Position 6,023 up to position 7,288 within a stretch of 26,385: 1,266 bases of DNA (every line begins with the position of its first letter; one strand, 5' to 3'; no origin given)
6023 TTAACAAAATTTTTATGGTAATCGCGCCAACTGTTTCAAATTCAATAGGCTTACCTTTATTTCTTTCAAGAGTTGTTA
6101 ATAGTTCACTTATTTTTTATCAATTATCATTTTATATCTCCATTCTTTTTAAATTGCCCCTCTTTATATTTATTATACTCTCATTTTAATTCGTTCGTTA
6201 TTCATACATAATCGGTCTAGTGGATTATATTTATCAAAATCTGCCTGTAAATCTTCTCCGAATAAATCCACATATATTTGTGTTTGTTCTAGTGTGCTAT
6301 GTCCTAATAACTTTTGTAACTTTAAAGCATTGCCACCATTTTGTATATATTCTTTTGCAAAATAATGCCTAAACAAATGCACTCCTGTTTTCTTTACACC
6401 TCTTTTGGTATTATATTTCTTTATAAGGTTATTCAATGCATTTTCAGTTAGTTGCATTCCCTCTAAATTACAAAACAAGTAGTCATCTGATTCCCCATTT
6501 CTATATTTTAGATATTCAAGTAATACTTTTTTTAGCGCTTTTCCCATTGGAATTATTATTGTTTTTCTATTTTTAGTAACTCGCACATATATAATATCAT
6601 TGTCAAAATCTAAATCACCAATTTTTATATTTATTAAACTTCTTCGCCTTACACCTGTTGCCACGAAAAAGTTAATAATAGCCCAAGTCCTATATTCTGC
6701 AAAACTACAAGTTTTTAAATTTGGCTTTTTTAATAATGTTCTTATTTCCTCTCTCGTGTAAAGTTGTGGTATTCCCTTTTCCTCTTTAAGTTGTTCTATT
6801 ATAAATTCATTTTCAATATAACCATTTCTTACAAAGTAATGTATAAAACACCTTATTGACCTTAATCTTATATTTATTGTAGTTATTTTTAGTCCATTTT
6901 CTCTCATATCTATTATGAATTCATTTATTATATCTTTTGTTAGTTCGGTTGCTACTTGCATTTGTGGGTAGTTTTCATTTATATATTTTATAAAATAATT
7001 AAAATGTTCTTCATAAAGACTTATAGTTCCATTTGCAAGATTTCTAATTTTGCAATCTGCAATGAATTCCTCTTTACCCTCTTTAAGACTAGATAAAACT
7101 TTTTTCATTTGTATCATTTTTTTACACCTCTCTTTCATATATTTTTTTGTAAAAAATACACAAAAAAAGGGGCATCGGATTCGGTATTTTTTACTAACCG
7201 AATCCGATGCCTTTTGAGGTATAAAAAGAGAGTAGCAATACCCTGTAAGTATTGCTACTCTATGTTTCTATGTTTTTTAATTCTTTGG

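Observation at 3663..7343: Integrase mini-island in tRNA-Gln(CUG) with reversed polarity: the island appears to supply the tRNA 5' half and leaves a hybrid tRNA with an A5/C68 mismatch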

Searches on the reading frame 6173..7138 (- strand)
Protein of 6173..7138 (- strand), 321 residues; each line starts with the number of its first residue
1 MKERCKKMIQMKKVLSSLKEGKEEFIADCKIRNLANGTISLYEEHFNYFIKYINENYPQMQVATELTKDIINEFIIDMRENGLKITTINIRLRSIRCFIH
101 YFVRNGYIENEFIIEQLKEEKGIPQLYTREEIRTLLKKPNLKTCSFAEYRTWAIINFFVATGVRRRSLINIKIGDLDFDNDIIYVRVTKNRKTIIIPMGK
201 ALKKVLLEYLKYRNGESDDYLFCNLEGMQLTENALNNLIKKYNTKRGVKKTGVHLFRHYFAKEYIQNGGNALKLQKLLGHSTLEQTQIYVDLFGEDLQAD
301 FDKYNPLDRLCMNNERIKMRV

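Call 8: search_protein_families(library=pfam, proteins=[window:6173-7138:-], max_evalue=0.01)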
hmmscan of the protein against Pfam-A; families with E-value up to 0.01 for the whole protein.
window:6173-7138:- (321 aa): 4 families
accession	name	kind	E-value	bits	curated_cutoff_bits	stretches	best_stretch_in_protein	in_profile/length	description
PF00589.27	Phage_integrase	-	4.6e-34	118.1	27.1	1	128-292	4-168/172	Phage integrase family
PF13102.12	Phage_int_SAM_5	-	3.3e-07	31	22.3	1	23-111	7-91/98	Phage integrase SAM-like domain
PF02899.23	Phage_int_SAM_1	-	0.0002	22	22.3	1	32-105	12-82/83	Phage integrase, N-terminal SAM-like domain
PF13495.12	Phage_int_SAM_4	-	0.0026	18.6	27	1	23-105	3-81/85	Phage integrase, N-terminal SAM-like domain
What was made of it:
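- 6173..7117 (-): Tyrosine integrase, 314 aa, XerC/D-like two-domain type with no arm-binding domain. Pfam Phage_integrase 4.6e-34 plus SAM-like domains (call 8).
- Checked: The ORF at 6173-7117 is a tyrosine recombinase (Pfam Phage_integrase, E = 4.6e-34, call 8).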

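Call 13: find_homologous_proteins(query=window:6173-7138:-)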
Query window:6173-7138:- (321 aa): 422 proteins with E <= 0.001 among 1420 candidates; the best 120 are listed.
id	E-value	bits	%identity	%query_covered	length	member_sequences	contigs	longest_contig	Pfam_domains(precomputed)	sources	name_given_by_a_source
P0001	5.3e-205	697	100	98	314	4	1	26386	PF00589.28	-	-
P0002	3.2e-168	577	79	98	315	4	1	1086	PF00589.28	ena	-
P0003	2.7e-163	560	77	98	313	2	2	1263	PF00589.28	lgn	-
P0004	5.3e-162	556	77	98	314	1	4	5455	PF00589.28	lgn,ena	-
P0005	6.7e-160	549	77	98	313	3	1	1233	PF00589.28,PF02899.24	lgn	-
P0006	3.4e-150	517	73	98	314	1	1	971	PF13102.13,PF00589.28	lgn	-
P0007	4.0e-145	501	71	97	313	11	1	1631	PF00589.28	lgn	-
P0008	8.0e-141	487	70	97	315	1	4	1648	PF00589.28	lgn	-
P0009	1.7e-139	482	68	98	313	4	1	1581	PF00589.28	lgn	-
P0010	3.1e-137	475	68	98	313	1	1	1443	PF00589.28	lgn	-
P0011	3.2e-137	475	69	96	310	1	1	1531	PF00589.28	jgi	jgi:integrase/recombinase XerD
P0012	1.3e-133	463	66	98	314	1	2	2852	PF13102.13,PF00589.28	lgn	-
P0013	3.9e-133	461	66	98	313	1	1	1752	PF13102.13,PF00589.28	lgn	-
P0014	8.0e-133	460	64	98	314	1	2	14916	PF13102.13,PF00589.28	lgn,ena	-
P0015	3.7e-132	458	65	97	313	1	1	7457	PF13102.13,PF00589.28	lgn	-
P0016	2.7e-131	455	66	97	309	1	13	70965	PF00589.28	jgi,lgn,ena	-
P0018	5.5e-131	454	66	98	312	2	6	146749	PF00589.28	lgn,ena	-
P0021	1.2e-130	453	66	97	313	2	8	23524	PF00589.28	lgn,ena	-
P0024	3.2e-128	445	62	98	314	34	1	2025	PF00589.28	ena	-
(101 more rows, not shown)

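Call 18: find_encoding_contigs(protein=P0004, flank=10000, max_places=4)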
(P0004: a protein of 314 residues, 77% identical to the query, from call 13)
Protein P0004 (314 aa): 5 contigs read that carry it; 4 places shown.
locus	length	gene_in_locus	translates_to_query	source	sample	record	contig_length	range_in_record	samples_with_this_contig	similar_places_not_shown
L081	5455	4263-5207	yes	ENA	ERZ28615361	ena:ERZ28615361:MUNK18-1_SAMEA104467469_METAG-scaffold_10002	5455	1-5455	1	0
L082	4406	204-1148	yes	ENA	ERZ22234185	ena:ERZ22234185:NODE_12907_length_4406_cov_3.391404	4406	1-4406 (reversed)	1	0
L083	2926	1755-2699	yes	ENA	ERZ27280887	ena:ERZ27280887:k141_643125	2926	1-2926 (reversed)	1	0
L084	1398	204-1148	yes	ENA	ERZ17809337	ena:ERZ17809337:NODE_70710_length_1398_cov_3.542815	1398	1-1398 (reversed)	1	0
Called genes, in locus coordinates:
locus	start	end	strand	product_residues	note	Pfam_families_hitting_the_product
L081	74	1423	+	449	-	PF13173:AAA_14, PF13635:DUF4143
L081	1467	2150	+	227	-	-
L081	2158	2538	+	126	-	-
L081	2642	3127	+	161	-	PF09997:DUF2238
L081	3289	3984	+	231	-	PF01863:YgjP-like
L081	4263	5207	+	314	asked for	PF00589:Phage_integrase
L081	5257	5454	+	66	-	?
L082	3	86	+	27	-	?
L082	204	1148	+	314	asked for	PF00589:Phage_integrase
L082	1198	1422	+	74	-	-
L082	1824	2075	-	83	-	-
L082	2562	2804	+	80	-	-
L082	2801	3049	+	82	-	-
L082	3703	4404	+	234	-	?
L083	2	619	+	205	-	?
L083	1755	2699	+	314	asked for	PF00589:Phage_integrase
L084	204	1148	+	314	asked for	PF00589:Phage_integrase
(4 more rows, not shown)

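Call 19: find_encoding_contigs(protein=P0016, flank=10000, max_places=5)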
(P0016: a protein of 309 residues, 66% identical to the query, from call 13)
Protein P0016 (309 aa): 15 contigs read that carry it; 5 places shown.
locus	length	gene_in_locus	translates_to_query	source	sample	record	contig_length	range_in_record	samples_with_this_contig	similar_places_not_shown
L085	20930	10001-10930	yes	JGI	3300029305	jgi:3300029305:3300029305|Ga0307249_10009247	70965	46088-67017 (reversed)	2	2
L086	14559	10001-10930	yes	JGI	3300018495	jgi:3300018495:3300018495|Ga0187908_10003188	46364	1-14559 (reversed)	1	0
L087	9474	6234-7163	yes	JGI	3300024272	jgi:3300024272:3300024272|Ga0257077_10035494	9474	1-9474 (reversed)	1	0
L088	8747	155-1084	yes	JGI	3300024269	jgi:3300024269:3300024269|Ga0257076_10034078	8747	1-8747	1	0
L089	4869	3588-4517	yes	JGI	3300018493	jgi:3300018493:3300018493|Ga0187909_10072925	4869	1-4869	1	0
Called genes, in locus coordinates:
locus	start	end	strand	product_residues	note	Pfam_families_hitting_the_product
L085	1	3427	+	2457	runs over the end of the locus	PF18676:MBG_2, PF18998:Flg_new_2 (faint), PF18676:MBG_2, PF09479:Flg_new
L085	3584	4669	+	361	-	PF23023:Anti-Pycsar_Apyc1 (weak), PF00753:Lactamase_B, PF12706:Lactamase_B_2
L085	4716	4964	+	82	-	PF11213:DUF3006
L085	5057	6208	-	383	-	PF17892:Cadherin_5, PF17963:Big_9, PF00395:SLH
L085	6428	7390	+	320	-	PF06725:3D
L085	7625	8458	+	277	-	PF00398:RrnaAD, PF08241:Methyltransf_11 (weak), PF13649:Methyltransf_25 (weak)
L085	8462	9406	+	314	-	PF00072:Response_reg (weak), PF00990:GGDEF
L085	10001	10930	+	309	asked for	PF00589:Phage_integrase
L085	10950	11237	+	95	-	-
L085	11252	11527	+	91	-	-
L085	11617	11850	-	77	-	-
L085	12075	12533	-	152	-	-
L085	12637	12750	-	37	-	-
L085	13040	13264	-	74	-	PF12844:HTH_19 (weak), PF13560:HTH_31 (weak), PF01381:HTH_3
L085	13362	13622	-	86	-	-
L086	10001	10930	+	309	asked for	PF00589:Phage_integrase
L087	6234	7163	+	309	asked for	PF00589:Phage_integrase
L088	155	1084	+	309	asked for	PF00589:Phage_integrase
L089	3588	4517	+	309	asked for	PF00589:Phage_integrase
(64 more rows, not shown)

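Call 20: find_encoding_contigs(protein=P0018, flank=10000, max_places=4)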
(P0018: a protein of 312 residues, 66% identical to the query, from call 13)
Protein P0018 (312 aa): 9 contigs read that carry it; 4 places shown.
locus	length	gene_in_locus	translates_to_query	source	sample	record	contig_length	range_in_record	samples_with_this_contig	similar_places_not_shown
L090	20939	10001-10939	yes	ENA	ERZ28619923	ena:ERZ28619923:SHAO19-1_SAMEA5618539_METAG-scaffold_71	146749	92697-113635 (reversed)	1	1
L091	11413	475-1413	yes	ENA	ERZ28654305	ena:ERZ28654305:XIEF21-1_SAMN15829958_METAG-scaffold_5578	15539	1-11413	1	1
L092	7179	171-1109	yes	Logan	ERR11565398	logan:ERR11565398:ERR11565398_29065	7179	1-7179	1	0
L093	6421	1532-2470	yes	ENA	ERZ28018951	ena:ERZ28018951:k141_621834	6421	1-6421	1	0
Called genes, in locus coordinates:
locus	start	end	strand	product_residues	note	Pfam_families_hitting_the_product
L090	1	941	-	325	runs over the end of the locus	PF07670:Gate, PF07664:FeoB_C, PF07670:Gate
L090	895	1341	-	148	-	-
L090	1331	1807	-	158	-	PF00009:GTP_EFTU (faint), PF01926:MMR_HSR1, PF02421:FeoB_N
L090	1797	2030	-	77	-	PF04023:FeoA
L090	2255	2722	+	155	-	PF02367:TsaE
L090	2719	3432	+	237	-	PF00814:TsaD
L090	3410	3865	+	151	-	PF13302:Acetyltransf_3 (weak), PF13527:Acetyltransf_9 (weak), PF00583:Acetyltransf_1, PF13673:Acetyltransf_10, PF13420:Acetyltransf_4 (weak), PF13508:Acetyltransf_7, PF08445:FR47 (weak)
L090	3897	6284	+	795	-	PF20437:LonC_helical, PF13654:AAA_32, PF20436:LonB_AAA-LID, PF05362:Lon_C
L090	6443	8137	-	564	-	PF12229:PG_binding_4, PF04294:VanW, PF07501:G5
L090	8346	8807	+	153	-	PF16760:CBM53 (weak)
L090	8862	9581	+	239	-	PF00106:adh_short, PF01370:Epimerase, PF08659:KR, PF13561:adh_short_C2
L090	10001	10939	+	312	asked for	PF00589:Phage_integrase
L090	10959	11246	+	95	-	-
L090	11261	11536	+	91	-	-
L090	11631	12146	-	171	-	-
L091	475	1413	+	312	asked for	PF00589:Phage_integrase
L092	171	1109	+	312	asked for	PF00589:Phage_integrase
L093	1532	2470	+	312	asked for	PF00589:Phage_integrase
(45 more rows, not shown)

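Call 26: find_related_loci(query=A1, collection=metagenome_contigs, flank=10000)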
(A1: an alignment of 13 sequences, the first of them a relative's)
Query A1 (314 aa) in metagenome_contigs; peptide patterns used: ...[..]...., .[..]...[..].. (x = any residue, [..] = any of these).
600 stretches matched a pattern (row limit reached: there are more); 328 encode a relative of the query (tblastn E <= 1e-3); the best 80 are kept; 80 distinct loci.
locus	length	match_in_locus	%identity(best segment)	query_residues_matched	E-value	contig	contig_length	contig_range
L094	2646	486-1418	65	1-312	9e-143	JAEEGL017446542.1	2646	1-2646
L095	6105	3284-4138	40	10-301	3e-76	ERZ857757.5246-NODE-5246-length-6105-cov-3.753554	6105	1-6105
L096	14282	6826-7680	41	10-301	2e-76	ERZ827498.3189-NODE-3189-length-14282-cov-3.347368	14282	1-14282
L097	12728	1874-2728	40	10-301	5e-76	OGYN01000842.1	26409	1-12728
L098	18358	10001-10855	40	10-301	2e-75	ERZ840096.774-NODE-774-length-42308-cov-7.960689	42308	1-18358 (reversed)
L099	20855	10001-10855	40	10-301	5e-75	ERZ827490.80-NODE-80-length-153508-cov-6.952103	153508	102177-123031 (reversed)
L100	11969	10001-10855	40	10-301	4e-75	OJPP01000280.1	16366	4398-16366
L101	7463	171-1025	40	10-301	2e-75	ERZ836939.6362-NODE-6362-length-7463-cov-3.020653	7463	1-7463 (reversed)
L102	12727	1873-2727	40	10-301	4e-75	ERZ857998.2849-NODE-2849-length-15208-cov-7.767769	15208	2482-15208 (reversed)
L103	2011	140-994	40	10-301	7e-78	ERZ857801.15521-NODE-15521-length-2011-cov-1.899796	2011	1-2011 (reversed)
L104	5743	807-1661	40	10-301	5e-75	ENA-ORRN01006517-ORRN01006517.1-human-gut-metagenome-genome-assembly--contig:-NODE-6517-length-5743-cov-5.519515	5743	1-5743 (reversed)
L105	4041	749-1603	40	10-301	4e-75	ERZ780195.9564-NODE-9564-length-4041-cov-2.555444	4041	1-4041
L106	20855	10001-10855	39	10-301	1e-73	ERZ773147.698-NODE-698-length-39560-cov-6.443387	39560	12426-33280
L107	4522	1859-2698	40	10-301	4e-73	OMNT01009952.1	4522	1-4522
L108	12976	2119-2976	39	9-301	4e-71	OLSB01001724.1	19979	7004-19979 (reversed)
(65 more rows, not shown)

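Call 28: find_encoding_contigs(protein=P0014, flank=10000, max_places=3)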
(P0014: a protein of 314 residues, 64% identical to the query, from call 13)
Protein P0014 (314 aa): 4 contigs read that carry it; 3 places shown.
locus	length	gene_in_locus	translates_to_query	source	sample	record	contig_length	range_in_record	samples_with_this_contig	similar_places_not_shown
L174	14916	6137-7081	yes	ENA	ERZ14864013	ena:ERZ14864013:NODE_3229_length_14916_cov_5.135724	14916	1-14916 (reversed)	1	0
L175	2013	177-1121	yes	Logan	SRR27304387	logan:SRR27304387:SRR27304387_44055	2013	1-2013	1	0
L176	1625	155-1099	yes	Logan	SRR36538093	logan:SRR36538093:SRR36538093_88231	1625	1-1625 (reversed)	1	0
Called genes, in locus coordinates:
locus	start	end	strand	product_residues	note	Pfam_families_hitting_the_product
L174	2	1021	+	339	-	?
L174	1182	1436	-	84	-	-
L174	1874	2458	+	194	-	PF00440:TetR_N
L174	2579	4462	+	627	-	PF00501:AMP-binding, PF23562:AMP-binding_C_3 (faint)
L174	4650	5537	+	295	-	-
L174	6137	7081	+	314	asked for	PF13102:Phage_int_SAM_5 (faint), PF00589:Phage_integrase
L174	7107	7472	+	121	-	-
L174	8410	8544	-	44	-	PF01381:HTH_3 (weak)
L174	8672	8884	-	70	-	-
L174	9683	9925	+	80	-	-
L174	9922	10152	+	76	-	-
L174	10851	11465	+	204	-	PF00239:Resolvase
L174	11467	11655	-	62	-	-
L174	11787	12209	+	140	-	-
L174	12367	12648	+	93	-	-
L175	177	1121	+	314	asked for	PF13102:Phage_int_SAM_5 (faint), PF00589:Phage_integrase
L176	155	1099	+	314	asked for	PF13102:Phage_int_SAM_5 (faint), PF00589:Phage_integrase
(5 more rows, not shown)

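Call 29: find_encoding_contigs(protein=P0015, flank=10000, max_places=3)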
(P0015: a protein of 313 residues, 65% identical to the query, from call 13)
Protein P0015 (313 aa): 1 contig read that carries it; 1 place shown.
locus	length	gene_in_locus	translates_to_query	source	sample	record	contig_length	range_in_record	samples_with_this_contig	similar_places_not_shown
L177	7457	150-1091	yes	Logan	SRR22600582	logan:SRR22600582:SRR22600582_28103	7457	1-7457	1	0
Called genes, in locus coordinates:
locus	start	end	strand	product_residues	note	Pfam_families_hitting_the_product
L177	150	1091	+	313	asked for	PF13102:Phage_int_SAM_5 (weak), PF00589:Phage_integrase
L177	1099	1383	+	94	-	-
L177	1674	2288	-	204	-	-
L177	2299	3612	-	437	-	-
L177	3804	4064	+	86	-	PF01381:HTH_3 (weak)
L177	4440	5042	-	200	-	PF18662:HTH_56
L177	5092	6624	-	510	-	PF06048:DUF927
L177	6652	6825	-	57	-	-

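Call 30: find_encoding_contigs(protein=P0021, flank=10000, max_places=4)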
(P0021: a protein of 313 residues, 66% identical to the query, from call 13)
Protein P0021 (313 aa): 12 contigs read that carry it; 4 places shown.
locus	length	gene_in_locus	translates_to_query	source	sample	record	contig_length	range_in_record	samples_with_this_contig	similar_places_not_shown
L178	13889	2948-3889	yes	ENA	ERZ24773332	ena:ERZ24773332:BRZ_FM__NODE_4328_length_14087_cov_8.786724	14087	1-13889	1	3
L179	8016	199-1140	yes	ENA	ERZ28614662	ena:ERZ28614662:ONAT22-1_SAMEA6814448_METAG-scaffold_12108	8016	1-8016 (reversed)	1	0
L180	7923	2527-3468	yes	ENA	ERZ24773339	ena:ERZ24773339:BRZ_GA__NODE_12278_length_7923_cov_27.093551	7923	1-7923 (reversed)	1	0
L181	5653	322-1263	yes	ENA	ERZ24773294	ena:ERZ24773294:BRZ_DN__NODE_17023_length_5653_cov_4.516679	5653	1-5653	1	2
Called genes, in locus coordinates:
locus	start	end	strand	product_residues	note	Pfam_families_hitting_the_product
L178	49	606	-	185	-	-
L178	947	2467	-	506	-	-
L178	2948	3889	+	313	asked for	PF00589:Phage_integrase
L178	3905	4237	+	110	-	-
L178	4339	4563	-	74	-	PF12844:HTH_19 (weak), PF01381:HTH_3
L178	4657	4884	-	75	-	-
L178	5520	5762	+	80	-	-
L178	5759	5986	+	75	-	-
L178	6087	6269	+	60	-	-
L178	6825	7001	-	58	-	-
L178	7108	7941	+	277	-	-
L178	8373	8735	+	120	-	PF05635:23S_rRNA_IVP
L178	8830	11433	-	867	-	PF01624:MutS_I, PF05188:MutS_II, PF05192:MutS_III, PF05190:MutS_IV, PF00488:MutS_V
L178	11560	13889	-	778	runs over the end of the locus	PF01136:Peptidase_U32, PF12392:DUF3656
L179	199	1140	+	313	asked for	PF00589:Phage_integrase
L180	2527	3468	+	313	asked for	PF00589:Phage_integrase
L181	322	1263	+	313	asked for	PF00589:Phage_integrase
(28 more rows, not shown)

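Call 58: find_related_loci(query=A1, collection=viral_contigs, flank=10000)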
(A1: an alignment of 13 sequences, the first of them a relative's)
Query A1 (314 aa) in viral_contigs; peptide patterns used: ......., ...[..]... (x = any residue, [..] = any of these).
600 stretches matched a pattern (row limit reached: there are more); 539 encode a relative of the query (tblastn E <= 1e-3); the best 80 are kept; 80 distinct loci.
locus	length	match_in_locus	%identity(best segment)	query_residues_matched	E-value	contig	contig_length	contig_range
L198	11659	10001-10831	43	31-312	2e-73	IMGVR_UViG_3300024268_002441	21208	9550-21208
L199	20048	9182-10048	36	18-313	1e-55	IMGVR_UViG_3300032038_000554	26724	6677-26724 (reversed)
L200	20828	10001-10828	27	25-282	3e-18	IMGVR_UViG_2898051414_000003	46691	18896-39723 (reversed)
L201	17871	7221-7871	31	78-310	6e-17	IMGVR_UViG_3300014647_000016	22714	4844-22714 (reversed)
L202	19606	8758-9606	25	13-297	9e-17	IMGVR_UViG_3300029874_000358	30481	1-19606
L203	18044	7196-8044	25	13-297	2e-16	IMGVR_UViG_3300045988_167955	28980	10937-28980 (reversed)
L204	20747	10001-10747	25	18-283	2e-15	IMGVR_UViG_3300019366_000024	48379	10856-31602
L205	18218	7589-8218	30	71-296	1e-14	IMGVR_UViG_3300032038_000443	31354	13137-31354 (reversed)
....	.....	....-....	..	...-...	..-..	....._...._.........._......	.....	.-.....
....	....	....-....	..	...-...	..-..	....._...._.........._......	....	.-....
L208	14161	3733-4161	34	144-292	3e-14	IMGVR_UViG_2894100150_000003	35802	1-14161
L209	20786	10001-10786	24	18-296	3e-14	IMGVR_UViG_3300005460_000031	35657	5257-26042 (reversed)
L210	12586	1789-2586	24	2-282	1e-13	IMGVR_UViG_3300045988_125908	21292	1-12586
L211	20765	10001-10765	22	25-297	2e-13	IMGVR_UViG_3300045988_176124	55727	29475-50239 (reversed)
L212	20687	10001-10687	22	56-296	3e-13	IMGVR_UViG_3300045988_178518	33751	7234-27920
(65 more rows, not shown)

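Call 59: search_protein_families(library=ncbifam, proteins=[window:6173-7117:-], max_evalue=0.01)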
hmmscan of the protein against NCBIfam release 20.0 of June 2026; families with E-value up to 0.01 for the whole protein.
window:6173-7117:- (314 aa): 11 families
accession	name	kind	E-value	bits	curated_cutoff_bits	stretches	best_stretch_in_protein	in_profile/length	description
NF040815.2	recomb_XerA_Arch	equivalog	2.4e-46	158.5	220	1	16-291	1-260/263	site-specific tyrosine recombinase/integron integrase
TIGR02224.1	recomb_XerC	equivalog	8.9e-46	156.6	335.15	1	23-299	8-291/295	tyrosine recombinase XerC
TIGR02225.1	recomb_XerD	equivalog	1.3e-43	149.4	329.6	1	18-299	3-288/290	site-specific tyrosine recombinase XerD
NF001399.0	PRK00283.1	subfamily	1.9e-38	132.4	279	1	25-300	20-298/300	tyrosine recombinase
NF002331.0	PRK01287.1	subfamily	3.6e-34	118.3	371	1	7-302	22-329/365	site-specific tyrosine recombinase XerC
NF003462.0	PRK05084.1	equivalog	3.5e-21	75.4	267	1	130-296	183-355/360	tyrosine recombinase XerS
TIGR02249.1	integrase_gron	subfamily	7.4e-19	68.2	265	2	23-205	10-179/315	integron integrase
NF011946.0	PRK15417.1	equivalog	1.3e-07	31.1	435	1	232-286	261-316/337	integron integrase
NF007371.0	PRK09871.1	subfamily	1.6e-07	31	222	1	142-283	26-172/198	tyrosine-type DNA invertase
NF007370.0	PRK09870.1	subfamily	1.5e-06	28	221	1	118-283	11-177/200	tyrosine-type DNA invertase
NF040693.1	recomb_GmtY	equivalog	0.0085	15.4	340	0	191-285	328-432/441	gamma-mobile-trio recombinase GmtY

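Call 60: search_protein_families(library=phrogs, proteins=[window:6173-7117:-], max_evalue=0.01)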
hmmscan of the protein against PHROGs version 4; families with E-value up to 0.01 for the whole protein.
window:6173-7117:- (314 aa): 6 families
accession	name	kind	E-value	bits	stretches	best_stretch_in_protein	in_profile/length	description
phrog_1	-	integration and excision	8.3e-46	158.4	1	10-300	165-450/611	integrase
phrog_216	-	integration and excision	3.5e-29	102.8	1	88-298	22-237/301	integrase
phrog_7269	-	integration and excision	1.4e-10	42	1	232-294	17-78/89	integrase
phrog_7685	-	integration and excision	1.6e-06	28.8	1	189-282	131-220/240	integrase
phrog_23271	-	unknown function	0.00082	20.3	1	246-284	11-49/67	-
phrog_34557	-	integration and excision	0.00096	19.9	1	210-287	92-168/183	integrase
